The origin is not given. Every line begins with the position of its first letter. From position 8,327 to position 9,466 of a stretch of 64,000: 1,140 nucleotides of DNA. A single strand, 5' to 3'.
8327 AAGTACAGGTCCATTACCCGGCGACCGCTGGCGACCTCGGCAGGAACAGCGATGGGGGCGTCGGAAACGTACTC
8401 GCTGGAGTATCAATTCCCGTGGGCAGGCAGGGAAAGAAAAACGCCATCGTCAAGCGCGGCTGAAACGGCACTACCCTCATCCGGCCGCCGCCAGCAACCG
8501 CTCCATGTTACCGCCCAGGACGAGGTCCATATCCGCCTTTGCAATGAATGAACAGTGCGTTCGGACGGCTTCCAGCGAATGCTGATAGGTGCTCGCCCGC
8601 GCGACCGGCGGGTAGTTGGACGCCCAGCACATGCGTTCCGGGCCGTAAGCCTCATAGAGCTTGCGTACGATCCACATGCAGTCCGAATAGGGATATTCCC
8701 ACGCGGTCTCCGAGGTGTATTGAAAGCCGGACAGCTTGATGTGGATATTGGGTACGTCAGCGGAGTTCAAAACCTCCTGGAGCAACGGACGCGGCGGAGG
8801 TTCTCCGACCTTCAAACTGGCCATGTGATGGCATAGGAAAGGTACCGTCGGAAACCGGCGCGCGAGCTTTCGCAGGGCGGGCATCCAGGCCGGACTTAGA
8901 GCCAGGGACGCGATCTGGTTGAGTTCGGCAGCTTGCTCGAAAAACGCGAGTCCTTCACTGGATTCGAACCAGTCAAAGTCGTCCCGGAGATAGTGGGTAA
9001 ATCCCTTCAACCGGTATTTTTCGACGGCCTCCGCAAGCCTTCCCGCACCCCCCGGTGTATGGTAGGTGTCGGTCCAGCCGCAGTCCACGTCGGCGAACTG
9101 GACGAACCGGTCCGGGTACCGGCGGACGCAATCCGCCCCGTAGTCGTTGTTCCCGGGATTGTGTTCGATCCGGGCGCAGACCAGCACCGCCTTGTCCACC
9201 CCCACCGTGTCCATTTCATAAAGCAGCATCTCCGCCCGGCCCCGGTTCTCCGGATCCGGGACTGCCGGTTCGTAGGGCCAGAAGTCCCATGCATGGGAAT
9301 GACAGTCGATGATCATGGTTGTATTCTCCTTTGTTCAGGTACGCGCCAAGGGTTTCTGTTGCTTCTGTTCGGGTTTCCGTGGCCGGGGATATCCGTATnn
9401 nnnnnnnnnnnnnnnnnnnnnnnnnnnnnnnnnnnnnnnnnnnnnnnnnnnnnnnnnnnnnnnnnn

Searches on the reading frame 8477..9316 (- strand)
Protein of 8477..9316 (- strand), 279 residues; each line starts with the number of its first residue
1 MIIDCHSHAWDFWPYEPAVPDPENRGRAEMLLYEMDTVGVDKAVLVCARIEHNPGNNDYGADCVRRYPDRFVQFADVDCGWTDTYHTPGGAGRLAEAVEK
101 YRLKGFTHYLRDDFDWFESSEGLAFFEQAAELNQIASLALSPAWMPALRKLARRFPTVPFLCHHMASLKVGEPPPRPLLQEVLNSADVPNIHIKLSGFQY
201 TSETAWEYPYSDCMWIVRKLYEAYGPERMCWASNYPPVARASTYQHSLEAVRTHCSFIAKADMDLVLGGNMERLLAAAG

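Call 60: search_protein_families(library=pfam, max_evalue=0.00001, proteins=[window:8477-9316:-])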
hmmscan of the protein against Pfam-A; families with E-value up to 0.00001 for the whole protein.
window:8477-9316:- (279 aa): 1 family
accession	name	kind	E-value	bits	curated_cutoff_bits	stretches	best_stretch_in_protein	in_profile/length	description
PF04909.20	Amidohydro_2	-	1.4e-25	91.1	26.4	1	3-275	1-287/289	Amidohydrolase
